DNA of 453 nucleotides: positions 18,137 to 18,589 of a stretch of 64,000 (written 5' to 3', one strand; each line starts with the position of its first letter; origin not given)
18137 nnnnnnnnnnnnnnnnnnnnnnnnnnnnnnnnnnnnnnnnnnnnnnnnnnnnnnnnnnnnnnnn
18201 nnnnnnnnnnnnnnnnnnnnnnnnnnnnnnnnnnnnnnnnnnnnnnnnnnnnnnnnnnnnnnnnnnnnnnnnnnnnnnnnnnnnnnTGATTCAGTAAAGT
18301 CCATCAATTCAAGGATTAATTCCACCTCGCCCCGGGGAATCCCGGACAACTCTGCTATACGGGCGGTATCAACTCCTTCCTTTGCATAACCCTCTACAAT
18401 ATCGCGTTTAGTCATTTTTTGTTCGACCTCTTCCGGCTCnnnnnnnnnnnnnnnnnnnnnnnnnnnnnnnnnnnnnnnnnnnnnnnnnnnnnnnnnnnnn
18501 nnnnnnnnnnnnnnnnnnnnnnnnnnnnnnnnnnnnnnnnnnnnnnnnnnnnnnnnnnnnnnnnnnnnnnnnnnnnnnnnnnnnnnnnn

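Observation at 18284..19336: Membrane-tethered coiled-coil protein with a hyper-acidic, microsatellite-encoded repeat region and HTH-like C-terminus, directly upstream of the chaperone operon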

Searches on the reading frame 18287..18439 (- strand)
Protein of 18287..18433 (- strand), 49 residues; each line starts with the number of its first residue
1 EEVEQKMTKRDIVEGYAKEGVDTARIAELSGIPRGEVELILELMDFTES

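Call 11: search_protein_families(library=pfam, proteins=[window:18287-18433:-], max_evalue=10)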
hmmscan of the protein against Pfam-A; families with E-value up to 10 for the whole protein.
seq(49 aa): 3 families
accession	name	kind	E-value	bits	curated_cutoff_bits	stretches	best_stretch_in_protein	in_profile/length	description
PF10975.14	DUF2802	-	0.00034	21.2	33.5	1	17-43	40-66/68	Protein of unknown function (DUF2802)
PF03683.19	UPF0175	-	0.007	16.5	27.9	1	1-42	14-55/75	Uncharacterised protein family (UPF0175)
PF19610.4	DUF6115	-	0.039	14.8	27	1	5-43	96-133/134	Family of unknown function (DUF6115)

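Call 19: find_homologous_proteins(query=A2, max_evalue=10)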
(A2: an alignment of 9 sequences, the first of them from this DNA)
Query A2 (9 sequences) (51 aa, profile of the alignment): 49 proteins with E <= 10 among 334 candidates.
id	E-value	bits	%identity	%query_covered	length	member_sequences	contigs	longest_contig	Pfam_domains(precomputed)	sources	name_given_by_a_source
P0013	2.7e-23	99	100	100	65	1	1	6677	-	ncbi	-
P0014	4.8e-20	89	63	96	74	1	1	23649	-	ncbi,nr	ncbi:MAG: hypothetical protein K9L21_02105, partial [Spirochaetia bacterium]|nr:hypothetical protein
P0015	7.6e-18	82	60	84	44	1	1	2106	-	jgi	jgi:hypothetical protein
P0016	3.0e-17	80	51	76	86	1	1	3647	-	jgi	jgi:DNA-directed RNA polymerase specialized sigma24 family protein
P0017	3.4e-16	76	81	84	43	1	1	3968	-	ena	-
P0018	1.6e-12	65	54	69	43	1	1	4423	-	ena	-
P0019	1.7e-5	42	54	69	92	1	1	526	PF10975.15,PF19610.6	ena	-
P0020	2.6e-5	42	47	75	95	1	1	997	PF10975.15,PF19610.6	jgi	jgi:DNA-binding NarL/FixJ family response regulator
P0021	3.5e-5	41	54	69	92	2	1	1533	PF10975.15,PF19610.6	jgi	jgi:DNA-directed RNA polymerase specialized sigma24 family protein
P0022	4.4e-5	41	46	76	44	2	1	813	PF10975.15,PF19610.6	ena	-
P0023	9.6e-5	40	47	75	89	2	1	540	PF10975.15,PF19610.6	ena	-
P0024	1.1e-4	40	45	75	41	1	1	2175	PF10975.15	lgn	-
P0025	1.9e-4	39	49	73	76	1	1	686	PF10975.15,PF19610.6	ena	-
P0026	2.0e-4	39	46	73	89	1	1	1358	-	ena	-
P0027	2.2e-4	39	49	73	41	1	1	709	PF10975.15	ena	-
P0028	2.6e-4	38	41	73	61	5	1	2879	PF19610.6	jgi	jgi:DNA-directed RNA polymerase specialized sigma24 family protein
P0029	2.7e-4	38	46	76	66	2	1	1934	PF10975.15,PF19610.6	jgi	jgi:DNA-directed RNA polymerase specialized sigma24 family protein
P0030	3.1e-4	38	51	73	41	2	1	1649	PF10975.15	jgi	jgi:DNA-directed RNA polymerase specialized sigma24 family protein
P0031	4.5e-4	38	41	73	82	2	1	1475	PF10975.15,PF19610.6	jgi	jgi:hypothetical protein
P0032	5.7e-4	37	41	73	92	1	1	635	PF10975.15,PF19610.6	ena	-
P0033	7.1e-4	37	49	73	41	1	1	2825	PF10975.15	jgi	jgi:DNA-directed RNA polymerase specialized sigma24 family protein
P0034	8.8e-4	37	49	73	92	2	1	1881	PF10975.15,PF19610.6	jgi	jgi:hypothetical protein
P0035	9.3e-4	37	43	73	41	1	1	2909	PF19610.6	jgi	jgi:DNA-directed RNA polymerase specialized sigma24 family protein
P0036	1.5e-3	36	42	75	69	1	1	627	PF10975.15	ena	-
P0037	2.5e-3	35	47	67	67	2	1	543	PF10975.15,PF19610.6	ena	-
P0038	5.5e-3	34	43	73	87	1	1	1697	PF10975.15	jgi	jgi:DNA-binding NarL/FixJ family response regulator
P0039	1.7e-2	33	56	53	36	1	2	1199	PF10975.15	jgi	-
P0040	2.0e-2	32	47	75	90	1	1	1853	PF10975.15,PF19610.6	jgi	jgi:DNA-binding NarL/FixJ family response regulator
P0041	2.2e-2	32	55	61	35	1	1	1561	PF10975.15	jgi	jgi:transcriptional regulator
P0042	2.3e-2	32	52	61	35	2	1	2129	PF10975.15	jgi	jgi:hypothetical protein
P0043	2.4e-2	32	47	75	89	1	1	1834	PF10975.15,PF19610.6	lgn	-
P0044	3.8e-2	31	44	67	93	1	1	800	PF10975.15,PF19610.6,PF08281.19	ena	-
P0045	4.2e-2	31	47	71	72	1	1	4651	PF10975.15,PF19610.6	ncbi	ncbi:MAG: DUF6115 domain-containing protein, partial [Spirochaetaceae bacterium]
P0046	4.6e-2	31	43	73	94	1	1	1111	PF10975.15,PF19610.6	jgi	jgi:DNA-directed RNA polymerase specialized sigma24 family protein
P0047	9.5e-2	30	45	65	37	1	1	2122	PF10975.15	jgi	jgi:hypothetical protein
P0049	1.4e-1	30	44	67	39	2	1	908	PF10975.15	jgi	-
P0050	2.4e-1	29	48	61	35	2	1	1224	PF10975.15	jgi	jgi:hypothetical protein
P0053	8.1e-1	27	46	73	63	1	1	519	PF10975.15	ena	-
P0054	1.2e+0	27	47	67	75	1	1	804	PF10975.15,PF19610.6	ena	-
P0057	1.6e+0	26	46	73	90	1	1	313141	PF10975.15,PF19610.6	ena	-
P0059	4.1e+0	25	47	67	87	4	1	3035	PF10975.15,PF19610.6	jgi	jgi:DNA-binding NarL/FixJ family response regulator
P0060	4.3e+0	25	47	67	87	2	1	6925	PF10975.15,PF19610.6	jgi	jgi:DNA-binding NarL/FixJ family response regulator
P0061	8.4e+0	24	54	55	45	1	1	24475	PF19610.6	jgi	jgi:hypothetical protein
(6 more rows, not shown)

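Call 24: find_encoding_contigs(protein=P0013, flank=6000, max_places=3)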
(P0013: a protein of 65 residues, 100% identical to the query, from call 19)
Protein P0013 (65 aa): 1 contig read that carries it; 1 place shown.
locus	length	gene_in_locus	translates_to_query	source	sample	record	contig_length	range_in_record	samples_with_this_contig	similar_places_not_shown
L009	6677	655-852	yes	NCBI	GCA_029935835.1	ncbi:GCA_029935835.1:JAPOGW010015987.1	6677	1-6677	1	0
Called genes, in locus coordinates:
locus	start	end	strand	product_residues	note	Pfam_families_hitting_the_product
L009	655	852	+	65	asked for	-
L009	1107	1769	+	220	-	PF01025:GrpE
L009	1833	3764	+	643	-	PF00012:HSP70, PF06723:MreB_Mbl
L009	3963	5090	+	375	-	PF00226:DnaJ, PF01556:DnaJ_C, PF00684:DnaJ_CXXCXGXG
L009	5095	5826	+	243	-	PF08032:SpoU_sub_bind, PF00588:SpoU_methylase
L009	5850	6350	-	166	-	PF01071:GARS_A (weak), PF02843:GARS_C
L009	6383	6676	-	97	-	?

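Call 37: predict_structure(alignment_id=A2)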
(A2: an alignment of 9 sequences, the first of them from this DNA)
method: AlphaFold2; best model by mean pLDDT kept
length: 51 residues; sequences in the alignment: 9
mean_pLDDT: 88.8   pTM: 0.68
mean pLDDT of the five models: 88.8, 88.5, 87.9, 87.1, 87.0
residues with pLDDT >= 90: 39; 70-90: 4; 50-70: 8; < 50: 0
segments of 3 or more residues with pLDDT < 50: none
pLDDT, mean of each block of 10 residues (from residue 1): 64 95 97 97 93 70
secondary structure, 60 per line:
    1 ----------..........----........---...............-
elements in order: H11-20 H25-32 H36-50

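Call 45: fold_search(model_id=the predicted structure, library=pdb)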
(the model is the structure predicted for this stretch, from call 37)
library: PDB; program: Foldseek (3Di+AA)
matches with E <= 10: 422; with E <= 0.001: 0
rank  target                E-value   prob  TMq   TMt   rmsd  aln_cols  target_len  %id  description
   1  5cy1_B                4.6e-01  0.94  0.65  0.21   3.3        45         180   29  Tn3 resolvase - site III complex crystal form I (released 2017-01-11)
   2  4ldz_B                9.2e-01  0.90  0.64  0.19   3.0        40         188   22  Crystal structure of the full-length response regulator DesR in the active state (released 2014-07-16)
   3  3kln_C                9.8e-01  0.90  0.68  0.18   2.9        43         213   21  Vibrio cholerae VpsT (released 2010-02-09)
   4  3klo_B                9.8e-01  0.89  0.62  0.16   2.6        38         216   21  Vibrio cholerae VpsT bound to c-di-GMP (released 2010-02-09)
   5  4hob_D                1.1e+00  0.90  0.68  0.58   1.3        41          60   24  The crystal structure of the Zalpha domain from Cyprinid Herpes virus 3 (released 2013-09-11)
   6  5cy2_A                1.1e+00  0.89  0.70  0.22   2.8        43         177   26  Tn3 resolvase - site III complex crystal form II (released 2017-01-11)
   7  1je8_A                1.1e+00  0.84  0.66  0.52   5.3        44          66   18  Two-Component response regulator NarL/DNA Complex: DNA Bending Found in a High Affinity Site (released 2002-09-27)
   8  2gm4_A                1.1e+00  0.77  0.61  0.19   3.0        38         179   21  An activated, tetrameric gamma-delta resolvase: Hin chimaera bound to cleaved DNA (released 2006-06-27)
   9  7r3g_A                1.2e+00  0.69  0.55  0.14   2.5        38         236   29  PROSS optimitzed variant of RhlR (75 mutations) in complex with the synthetic antagonist mBTL (released 2022-12-14)
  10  1zr2_B                1.3e+00  0.80  0.62  0.19   3.0        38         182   21  Structure of a Synaptic gamma-delta Resolvase Tetramer Covalently Linked to two Cleaved DNAs (released 2005-08-30)
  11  2gm4_B                1.3e+00  0.77  0.61  0.19   2.9        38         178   21  An activated, tetrameric gamma-delta resolvase: Hin chimaera bound to cleaved DNA (released 2006-06-27)
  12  2ev0_A                1.3e+00  0.54  0.53  0.23   3.5        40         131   20  Bacillus subtilis manganese transport regulator (MNTR) bound to cadmium (released 2006-03-07)
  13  4hob_C                1.4e+00  0.84  0.67  0.52   1.9        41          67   27  The crystal structure of the Zalpha domain from Cyprinid Herpes virus 3 (released 2013-09-11)
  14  1gdt_A                1.4e+00  0.84  0.62  0.18   2.9        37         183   22  CRYSTAL STRUCTURE OF A SITE-SPECIFIC RECOMBINASE, GAMMA-DELTA RESOLVASE COMPLEXED WITH A 34 BP CLEAVAGE SITE (released 1996-04-03)
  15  4zmr_A                1.4e+00  0.41  0.47  0.14   3.4        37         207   19  Structural characterization of the full-length response regulator spr1814 in complex with a phosphate analogue reveals (released 2016-04-27)
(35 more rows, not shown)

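Call 52: find_encoding_contigs(protein=P0057, flank=8000, max_places=1)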
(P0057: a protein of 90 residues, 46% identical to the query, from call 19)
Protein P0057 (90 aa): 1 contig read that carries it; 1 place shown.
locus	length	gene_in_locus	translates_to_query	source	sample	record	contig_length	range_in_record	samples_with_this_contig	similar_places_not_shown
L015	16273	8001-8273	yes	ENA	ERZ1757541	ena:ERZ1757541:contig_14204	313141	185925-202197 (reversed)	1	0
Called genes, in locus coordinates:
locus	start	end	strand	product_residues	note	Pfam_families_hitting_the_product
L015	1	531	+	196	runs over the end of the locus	-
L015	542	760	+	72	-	-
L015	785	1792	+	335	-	PF07614:DUF1577, PF07238:PilZ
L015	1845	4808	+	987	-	PF13424:TPR_12 (faint), PF07719:TPR_2 (faint), PF13181:TPR_8 (faint), PF12895:ANAPC3 (faint), PF00515:TPR_1 (faint)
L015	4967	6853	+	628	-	PF04513:Baculo_PEP_C (faint), PF01442:Apolipoprotein (faint)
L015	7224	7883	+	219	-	-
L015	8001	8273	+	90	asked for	PF10975:DUF2802 (weak), PF19610:DUF6115 (weak)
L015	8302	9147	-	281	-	-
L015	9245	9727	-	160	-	-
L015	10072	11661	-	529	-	-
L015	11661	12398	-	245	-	PF17131:TP_0789-like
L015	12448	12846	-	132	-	PF02687:FtsX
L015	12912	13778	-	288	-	PF12704:MacB_PCD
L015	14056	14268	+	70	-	-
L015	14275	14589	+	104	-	-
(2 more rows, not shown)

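Call 57: search_solved_structures(query=A2, max_evalue=10)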
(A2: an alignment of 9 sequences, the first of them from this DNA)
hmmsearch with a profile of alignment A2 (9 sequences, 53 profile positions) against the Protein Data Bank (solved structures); distinct sequences matched with E-value up to 10: 14.
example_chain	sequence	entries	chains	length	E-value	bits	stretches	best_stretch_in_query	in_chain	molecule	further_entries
8vd6_A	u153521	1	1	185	2.9e-05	26.9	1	8-35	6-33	CAP REPEAT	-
5hm5_A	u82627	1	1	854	3.3e-05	26.7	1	10-37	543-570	Topoisomerase V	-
8df7_A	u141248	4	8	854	0.00021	24.2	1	10-37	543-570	Topoisomerase V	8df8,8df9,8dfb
4gfj_A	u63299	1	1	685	0.0017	21.3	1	10-37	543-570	Topoisomerase V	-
5zx2_F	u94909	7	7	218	0.0061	19.5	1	22-40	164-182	ECF RNA polymerase sigma factor SigH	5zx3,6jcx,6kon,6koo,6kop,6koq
8vl3_A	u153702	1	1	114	0.06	16.3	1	11-34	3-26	De novo designed protein F3 parent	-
6jcy_F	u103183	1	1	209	0.13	15.3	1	22-40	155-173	ECF RNA polymerase sigma factor SigH,ECF RNA polymerase sigma factor SigE,ECF RNA polymera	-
7ooc_J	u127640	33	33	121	0.13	15.2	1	11-36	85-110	30S ribosomal protein S11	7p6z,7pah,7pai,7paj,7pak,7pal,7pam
4ov4_A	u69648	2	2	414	0.17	14.9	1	25-39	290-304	2-isopropylmalate synthase | isopropylmalate synthase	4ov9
5fgm_A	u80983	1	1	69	0.26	14.3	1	22-40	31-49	ECF RNA polymerase sigma factor SigR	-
5w10_A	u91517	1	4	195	0.64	13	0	21-47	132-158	cGMP-specific phosphodiesterase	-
9cb6_A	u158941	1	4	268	0.8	12.7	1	13-36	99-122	Response regulator receiver protein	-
6mhm_A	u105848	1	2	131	0.94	12.5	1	27-40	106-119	Acid ceramidase subunit alpha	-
5u7z_A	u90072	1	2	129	1.1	12.3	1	27-40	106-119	Acid ceramidase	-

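Call 62: search_protein_families(library=pfam, proteins=[P0020, P0057], max_evalue=0.01)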
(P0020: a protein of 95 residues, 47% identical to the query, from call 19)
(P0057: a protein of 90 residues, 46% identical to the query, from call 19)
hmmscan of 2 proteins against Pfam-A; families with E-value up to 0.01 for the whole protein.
P0020 (95 aa): 3 families
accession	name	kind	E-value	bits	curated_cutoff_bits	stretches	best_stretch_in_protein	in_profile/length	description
PF19610.4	DUF6115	-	1.5e-07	32.3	27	1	14-88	56-133/134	Family of unknown function (DUF6115)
PF10975.14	DUF2802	-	3.1e-07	30.9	33.5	1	28-88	23-66/68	Protein of unknown function (DUF2802)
PF02796.21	HTH_7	-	0.0085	16.6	23.8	0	53-79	9-35/45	Helix-turn-helix domain of resolvase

P0057 (90 aa): 3 families
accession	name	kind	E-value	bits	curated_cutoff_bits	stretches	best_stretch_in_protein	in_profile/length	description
PF10975.14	DUF2802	-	6.2e-07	29.9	33.5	1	11-88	6-67/68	Protein of unknown function (DUF2802)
PF19610.4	DUF6115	-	1.1e-05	26.2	27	1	7-87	49-133/134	Family of unknown function (DUF6115)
PF05339.17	DUF739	-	0.0058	17.2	27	1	30-76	7-54/69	Protein of unknown function (DUF739)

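Call 63: find_encoding_contigs(protein=P0061, flank=10000, max_places=2)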
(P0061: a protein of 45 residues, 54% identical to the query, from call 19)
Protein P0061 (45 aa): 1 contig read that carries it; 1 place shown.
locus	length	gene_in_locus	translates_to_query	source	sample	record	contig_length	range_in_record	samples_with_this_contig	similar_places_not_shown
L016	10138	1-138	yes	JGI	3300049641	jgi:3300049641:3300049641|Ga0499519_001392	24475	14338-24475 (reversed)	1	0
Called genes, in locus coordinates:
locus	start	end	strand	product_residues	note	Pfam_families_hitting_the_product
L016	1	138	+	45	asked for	PF19610:DUF6115 (weak)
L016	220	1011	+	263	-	PF00318:Ribosomal_S2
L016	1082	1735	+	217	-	PF00889:EF_TS, PF25025:EF-Ts_N (weak)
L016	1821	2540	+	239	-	PF00696:AA_kinase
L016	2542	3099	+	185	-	PF01765:RRF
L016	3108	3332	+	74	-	-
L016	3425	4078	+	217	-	PF01255:Prenyltransf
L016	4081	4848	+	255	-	PF01148:CTP_transf_1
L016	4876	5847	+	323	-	PF01594:AI-2E_transport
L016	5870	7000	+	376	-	PF01408:GFO_IDH_MocA (weak), PF02670:DXP_reductoisom, PF08436:DXP_redisom_C, PF13288:DXPR_C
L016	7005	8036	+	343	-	PF02163:Peptidase_M50, PF00595:PDZ (faint), PF04495:GRASP55_65 (weak), PF13180:PDZ_2 (weak), PF17820:PDZ_6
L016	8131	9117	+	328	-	PF04551:GcpE, PF26540:GcpE_C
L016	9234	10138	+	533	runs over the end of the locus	PF00587:tRNA-synt_2b, PF04073:tRNA_edit, PF03129:HGTP_anticodon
